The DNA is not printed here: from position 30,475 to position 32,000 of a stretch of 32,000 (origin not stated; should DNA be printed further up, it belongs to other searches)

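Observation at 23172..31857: Loosely packed accessory island of NTPase-nuclease fusions, a toxin-antitoxin pair and a HIT-like enzyme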

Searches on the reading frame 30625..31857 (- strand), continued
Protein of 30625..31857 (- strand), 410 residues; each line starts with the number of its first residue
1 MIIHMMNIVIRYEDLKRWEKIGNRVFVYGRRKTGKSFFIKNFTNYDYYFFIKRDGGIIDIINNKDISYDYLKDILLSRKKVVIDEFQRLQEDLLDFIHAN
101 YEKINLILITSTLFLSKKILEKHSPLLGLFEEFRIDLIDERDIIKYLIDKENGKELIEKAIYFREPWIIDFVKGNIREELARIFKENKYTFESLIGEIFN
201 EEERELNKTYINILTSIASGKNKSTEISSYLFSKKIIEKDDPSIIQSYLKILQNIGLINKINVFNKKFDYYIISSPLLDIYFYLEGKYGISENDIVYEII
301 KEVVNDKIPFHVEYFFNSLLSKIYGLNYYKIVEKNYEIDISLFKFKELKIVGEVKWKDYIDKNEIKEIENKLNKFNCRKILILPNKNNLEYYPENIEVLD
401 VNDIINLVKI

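Call 87: find_encoding_contigs(protein=P0017, flank=7000, max_places=2)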
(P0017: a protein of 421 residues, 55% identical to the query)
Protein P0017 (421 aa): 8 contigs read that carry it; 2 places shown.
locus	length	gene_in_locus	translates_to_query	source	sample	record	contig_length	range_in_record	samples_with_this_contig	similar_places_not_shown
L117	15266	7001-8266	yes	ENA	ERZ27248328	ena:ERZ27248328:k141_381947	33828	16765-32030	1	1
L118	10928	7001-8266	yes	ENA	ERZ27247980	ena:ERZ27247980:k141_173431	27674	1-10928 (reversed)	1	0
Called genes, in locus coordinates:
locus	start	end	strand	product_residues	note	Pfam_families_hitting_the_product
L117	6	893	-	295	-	PF00892:EamA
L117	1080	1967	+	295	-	PF01996:F420_ligase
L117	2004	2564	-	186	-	PF06966:DUF1295 (weak), PF04140:ICMT, PF04191:PEMT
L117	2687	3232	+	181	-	-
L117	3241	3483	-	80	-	-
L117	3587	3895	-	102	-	PF18765:Polbeta, PF01909:NTP_transf_2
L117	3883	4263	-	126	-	PF05168:HEPN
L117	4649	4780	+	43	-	-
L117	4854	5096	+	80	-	-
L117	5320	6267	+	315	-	PF00730:HhH-GPD (weak)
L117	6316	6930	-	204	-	PF01435:Peptidase_M48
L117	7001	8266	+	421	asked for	-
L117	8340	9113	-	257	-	PF01149:Fapy_DNA_glyco (weak), PF06831:H2TH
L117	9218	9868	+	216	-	PF00406:ADK, PF13207:AAA_17, PF13238:AAA_18 (weak), PF13671:AAA_33 (weak), PF17213:Hydin_ADK (faint), PF05191:ADK_lid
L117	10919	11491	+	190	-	PF01944:SpoIIM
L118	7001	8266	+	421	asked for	-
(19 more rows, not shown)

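Call 97: search_dna_similar(query=window:30625-31857:-, collection=plasmids, mode=protein, max_rows=12)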
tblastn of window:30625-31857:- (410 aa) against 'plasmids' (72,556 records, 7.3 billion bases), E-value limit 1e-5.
No match.

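Call 99: search_dna_similar(query=window:30625-31857:-, collection=phages, mode=protein, max_rows=8)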
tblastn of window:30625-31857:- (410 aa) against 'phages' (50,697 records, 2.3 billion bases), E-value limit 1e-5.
No match.
